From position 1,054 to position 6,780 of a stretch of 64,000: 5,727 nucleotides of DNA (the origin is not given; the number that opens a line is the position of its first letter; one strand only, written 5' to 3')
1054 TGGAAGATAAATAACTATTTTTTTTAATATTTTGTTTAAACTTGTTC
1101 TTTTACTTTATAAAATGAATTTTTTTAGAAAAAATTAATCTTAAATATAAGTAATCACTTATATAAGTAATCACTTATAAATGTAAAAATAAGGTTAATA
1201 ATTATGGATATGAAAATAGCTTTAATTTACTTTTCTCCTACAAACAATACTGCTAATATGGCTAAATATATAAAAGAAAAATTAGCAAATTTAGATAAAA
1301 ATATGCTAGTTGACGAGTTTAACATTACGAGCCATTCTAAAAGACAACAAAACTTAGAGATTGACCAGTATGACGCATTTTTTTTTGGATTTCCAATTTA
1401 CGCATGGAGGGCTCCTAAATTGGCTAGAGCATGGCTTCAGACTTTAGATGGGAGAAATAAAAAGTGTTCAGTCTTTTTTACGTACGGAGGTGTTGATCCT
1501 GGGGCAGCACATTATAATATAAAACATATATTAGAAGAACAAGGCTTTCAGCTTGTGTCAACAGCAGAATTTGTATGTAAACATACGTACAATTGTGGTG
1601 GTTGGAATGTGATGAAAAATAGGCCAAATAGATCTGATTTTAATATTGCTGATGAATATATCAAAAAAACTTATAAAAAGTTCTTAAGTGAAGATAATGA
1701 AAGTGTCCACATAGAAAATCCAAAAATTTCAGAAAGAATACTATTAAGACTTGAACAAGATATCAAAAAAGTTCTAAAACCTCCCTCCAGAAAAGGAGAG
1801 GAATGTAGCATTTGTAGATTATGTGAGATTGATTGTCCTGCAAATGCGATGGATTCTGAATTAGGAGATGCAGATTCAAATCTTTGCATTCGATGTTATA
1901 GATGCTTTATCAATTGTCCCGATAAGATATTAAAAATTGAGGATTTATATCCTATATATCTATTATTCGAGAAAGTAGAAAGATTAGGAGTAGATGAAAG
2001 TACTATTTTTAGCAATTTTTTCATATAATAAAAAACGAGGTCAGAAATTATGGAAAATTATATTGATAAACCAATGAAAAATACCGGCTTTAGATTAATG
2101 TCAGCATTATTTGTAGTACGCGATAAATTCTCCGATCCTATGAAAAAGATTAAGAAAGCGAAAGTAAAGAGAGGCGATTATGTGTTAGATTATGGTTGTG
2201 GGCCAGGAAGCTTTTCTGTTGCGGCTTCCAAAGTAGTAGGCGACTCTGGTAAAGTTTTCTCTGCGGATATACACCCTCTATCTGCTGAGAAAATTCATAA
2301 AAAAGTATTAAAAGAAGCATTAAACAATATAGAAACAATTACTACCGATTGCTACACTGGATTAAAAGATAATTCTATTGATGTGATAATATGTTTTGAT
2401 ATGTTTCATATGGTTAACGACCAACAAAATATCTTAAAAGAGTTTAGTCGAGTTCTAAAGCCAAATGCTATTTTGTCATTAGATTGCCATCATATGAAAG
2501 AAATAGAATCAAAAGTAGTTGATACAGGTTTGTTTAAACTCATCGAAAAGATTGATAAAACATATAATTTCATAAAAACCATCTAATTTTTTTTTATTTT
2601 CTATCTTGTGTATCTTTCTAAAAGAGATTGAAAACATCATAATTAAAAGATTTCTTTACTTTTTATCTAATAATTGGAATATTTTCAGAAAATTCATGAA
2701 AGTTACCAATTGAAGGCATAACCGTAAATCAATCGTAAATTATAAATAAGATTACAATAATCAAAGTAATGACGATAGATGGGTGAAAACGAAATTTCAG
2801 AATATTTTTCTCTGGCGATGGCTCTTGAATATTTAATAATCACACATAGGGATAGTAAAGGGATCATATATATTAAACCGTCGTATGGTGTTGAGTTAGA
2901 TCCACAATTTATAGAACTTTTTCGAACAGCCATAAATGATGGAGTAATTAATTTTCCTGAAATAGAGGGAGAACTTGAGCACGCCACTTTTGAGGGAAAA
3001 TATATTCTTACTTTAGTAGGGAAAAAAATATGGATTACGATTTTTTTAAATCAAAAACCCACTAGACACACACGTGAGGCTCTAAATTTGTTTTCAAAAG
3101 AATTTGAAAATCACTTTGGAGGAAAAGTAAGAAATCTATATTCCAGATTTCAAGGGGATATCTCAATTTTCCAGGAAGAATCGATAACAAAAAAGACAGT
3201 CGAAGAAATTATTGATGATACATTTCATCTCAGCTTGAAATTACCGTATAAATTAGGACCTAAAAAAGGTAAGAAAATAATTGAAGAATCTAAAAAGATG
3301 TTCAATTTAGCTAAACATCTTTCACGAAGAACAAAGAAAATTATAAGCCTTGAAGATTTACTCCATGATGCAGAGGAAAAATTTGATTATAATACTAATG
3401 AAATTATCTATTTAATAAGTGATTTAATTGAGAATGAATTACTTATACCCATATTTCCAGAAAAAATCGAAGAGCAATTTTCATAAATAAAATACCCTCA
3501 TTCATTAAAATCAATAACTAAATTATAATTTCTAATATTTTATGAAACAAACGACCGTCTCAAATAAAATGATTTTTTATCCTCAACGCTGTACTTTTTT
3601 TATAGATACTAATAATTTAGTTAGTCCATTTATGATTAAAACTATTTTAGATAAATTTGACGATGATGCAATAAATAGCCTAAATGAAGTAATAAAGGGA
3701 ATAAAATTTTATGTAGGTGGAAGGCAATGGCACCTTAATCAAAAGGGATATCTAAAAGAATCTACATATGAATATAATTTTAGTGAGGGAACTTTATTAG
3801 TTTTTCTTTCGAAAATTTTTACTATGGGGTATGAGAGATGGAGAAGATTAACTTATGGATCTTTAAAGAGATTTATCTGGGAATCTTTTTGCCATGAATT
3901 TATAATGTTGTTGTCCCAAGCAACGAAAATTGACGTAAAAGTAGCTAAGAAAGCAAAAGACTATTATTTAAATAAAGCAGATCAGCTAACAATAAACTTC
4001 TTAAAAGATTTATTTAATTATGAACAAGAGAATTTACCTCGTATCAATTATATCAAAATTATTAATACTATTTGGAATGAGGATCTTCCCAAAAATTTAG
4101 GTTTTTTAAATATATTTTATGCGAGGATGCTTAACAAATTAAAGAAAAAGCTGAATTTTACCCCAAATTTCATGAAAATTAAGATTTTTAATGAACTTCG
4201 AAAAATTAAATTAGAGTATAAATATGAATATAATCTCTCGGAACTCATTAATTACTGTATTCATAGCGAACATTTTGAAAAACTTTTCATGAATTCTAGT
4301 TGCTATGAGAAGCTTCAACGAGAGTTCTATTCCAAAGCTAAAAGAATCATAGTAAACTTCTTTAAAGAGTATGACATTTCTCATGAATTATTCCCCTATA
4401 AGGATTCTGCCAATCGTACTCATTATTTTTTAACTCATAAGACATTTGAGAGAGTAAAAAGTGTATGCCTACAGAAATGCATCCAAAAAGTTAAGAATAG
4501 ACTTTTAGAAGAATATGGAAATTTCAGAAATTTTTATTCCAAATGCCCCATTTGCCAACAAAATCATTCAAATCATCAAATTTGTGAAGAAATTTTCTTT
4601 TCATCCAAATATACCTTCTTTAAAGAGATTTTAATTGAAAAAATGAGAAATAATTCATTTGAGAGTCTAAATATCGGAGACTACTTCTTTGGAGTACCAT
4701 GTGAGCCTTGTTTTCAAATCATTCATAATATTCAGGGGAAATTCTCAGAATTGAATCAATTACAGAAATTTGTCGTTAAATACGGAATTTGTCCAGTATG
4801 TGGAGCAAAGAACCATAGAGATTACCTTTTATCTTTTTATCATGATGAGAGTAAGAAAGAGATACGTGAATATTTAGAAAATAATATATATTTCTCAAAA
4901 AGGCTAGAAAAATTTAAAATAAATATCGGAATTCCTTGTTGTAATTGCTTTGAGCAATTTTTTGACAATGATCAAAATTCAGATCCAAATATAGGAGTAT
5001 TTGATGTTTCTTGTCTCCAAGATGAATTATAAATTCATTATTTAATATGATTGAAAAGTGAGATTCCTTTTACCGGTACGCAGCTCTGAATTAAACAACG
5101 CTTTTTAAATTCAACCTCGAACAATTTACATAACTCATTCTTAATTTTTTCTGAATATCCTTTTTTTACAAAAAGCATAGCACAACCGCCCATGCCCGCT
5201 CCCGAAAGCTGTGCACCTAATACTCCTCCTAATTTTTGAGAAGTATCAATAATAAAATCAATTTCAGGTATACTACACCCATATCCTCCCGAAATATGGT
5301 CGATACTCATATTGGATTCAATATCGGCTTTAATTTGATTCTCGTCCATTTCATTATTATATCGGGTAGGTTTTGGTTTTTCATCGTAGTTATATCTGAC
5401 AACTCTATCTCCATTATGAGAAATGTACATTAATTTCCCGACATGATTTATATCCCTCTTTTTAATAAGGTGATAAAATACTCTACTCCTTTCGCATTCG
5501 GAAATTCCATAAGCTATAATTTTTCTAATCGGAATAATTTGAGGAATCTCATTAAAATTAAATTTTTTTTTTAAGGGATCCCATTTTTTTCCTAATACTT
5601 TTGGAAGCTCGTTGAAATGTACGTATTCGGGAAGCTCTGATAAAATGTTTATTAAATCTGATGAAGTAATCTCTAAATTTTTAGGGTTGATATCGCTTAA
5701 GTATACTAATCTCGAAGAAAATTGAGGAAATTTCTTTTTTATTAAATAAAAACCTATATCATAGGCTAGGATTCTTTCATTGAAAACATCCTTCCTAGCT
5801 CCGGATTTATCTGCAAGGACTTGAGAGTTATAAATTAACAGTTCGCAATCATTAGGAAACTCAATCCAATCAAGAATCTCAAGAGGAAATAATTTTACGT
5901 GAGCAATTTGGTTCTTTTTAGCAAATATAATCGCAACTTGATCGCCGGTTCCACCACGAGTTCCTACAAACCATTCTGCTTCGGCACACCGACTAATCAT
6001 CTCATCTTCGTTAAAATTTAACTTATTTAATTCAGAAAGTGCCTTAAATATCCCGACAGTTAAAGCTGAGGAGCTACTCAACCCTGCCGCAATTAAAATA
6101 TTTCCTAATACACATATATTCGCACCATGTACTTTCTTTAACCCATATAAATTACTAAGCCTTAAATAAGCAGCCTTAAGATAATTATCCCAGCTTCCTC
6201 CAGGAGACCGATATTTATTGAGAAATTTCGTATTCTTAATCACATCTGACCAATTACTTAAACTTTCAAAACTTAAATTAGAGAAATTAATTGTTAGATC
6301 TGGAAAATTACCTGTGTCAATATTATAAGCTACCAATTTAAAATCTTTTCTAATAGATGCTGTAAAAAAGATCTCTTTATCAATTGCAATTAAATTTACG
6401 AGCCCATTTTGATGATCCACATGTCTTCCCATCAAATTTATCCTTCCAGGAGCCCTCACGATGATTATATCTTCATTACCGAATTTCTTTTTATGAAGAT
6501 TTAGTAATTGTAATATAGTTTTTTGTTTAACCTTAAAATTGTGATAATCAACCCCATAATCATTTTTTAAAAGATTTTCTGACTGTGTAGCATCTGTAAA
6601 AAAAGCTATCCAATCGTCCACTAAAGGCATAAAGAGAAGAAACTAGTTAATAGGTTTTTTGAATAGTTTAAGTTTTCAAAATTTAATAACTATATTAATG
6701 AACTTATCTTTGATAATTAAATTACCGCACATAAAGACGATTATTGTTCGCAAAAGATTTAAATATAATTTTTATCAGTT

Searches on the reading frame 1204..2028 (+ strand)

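Call 45: search_protein_families(library=pfam, proteins=[window:1204-2028:+], max_evalue=0.001)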
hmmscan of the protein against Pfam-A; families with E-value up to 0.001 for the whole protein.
window:1204-2028:+ (274 aa): 8 families
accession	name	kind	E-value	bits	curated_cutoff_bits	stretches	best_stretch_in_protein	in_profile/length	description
PF12724.12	Flavodoxin_5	-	1.6e-05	25.7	27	1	7-110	2-100/145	Flavodoxin domain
PF12641.12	Flavodoxin_3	-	2.4e-05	24.6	27.5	1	7-105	2-87/160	Flavodoxin domain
PF13187.11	Fer4_9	-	5.5e-05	23.6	27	1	201-242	2-51/52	4Fe-4S dicluster domain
PF12682.12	Flavodoxin_4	-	0.00016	21.6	24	1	49-108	67-126/155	Flavodoxin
PF12837.12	Fer4_6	-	0.00029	21.1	25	1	224-240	5-21/24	4Fe-4S binding domain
PF13183.11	Fer4_8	-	0.00034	21.5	27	0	194-214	47-67/68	4Fe-4S dicluster domain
PF00037.32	Fer4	-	0.00049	20.2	21.1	0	224-242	4-22/24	4Fe-4S binding domain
PF14697.11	Fer4_21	-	0.00079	19.9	35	0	224-241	4-21/59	4Fe-4S dicluster domain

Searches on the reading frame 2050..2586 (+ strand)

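Call 45: search_protein_families(library=pfam, proteins=[window:2050-2586:+], max_evalue=0.001)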
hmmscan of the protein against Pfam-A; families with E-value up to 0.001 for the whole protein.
window:2050-2586:+ (178 aa): 17 families
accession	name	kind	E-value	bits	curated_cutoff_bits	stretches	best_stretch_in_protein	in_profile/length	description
PF08241.18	Methyltransf_11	-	1.4e-16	61.3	21.2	1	46-142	1-93/95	Methyltransferase domain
PF13847.12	Methyltransf_31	-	2.3e-16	60.2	27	1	41-159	3-125/145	Methyltransferase domain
PF13649.12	Methyltransf_25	-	1e-15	58.6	27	1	45-139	1-96/97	Methyltransferase domain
PF01209.24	Ubie_methyltran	-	3e-12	46.8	20.1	1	32-142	38-149/233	ubiE/COQ5 methyltransferase family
PF13489.12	Methyltransf_23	-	1.9e-11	44.4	27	1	39-142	20-114/164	Methyltransferase domain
PF08242.18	Methyltransf_12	-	8.3e-11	42.9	30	1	46-142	1-98/98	Methyltransferase domain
PF05175.20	MTS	-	3.1e-08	33.9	23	1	41-144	31-138/170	Methyltransferase small domain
PF02353.26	CMAS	-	1.6e-07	31.3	27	1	34-156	55-176/273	Mycolic acid cyclopropane synthetase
PF01728.25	FtsJ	-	2.5e-07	31.2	24.1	1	35-119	14-100/181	FtsJ-like methyltransferase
PF05148.21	Methyltransf_8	-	1e-06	29.2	27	1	29-163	58-170/219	Hypothetical methyltransferase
PF01135.25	PCMT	-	2.6e-06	27.8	20.3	1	38-109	70-141/210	Protein-L-isoaspartate(D-aspartate) O-methyltransferase (PCMT)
PF06325.19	PrmA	-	6.8e-06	26.2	22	1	38-140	158-254/296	Ribosomal protein L11 methyltransferase (PrmA)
PF02475.24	TRM5-TYW2_MTfase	-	1.9e-05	25.1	28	1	37-142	32-133/164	TRM5/TYW2 methyltransferase domain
PF08704.16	GCD14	-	0.00014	22.1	26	1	35-105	34-106/247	tRNA methyltransferase complex GCD14 subunit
PF05219.18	DREV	-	0.0006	19.4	26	1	30-154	80-198/265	DREV methyltransferase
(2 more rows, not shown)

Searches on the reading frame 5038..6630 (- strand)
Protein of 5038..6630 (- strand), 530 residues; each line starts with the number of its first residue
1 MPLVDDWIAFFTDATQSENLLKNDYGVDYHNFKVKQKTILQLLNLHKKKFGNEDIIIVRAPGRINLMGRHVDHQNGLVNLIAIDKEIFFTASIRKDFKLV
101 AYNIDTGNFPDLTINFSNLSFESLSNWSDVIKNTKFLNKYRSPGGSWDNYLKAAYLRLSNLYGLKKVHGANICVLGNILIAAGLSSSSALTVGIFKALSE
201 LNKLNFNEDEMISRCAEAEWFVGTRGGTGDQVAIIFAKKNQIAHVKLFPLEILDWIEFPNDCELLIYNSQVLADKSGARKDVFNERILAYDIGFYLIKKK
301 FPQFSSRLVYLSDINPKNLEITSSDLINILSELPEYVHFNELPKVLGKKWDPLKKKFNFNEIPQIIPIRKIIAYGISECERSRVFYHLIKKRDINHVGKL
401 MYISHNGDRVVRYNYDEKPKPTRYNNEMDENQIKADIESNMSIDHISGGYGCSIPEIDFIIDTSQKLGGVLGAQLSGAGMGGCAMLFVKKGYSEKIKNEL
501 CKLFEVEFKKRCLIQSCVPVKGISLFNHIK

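Call 45: search_protein_families(library=pfam, proteins=[window:5038-6630:-], max_evalue=0.001)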
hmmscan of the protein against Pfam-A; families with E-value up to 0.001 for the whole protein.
window:5038-6630:- (530 aa): 3 families
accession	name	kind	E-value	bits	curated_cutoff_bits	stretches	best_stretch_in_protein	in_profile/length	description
PF00288.32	GHMP_kinases_N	-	8.4e-15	55.2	22.3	1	149-237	1-86/87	GHMP kinases N terminal domain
PF10509.15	GalKase_gal_bdg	-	2.3e-14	53.1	23.1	1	45-91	2-47/49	Galactokinase galactose-binding signature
PF08544.19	GHMP_kinases_C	-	6.8e-11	42.9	21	1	436-505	16-84/85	GHMP kinases C terminal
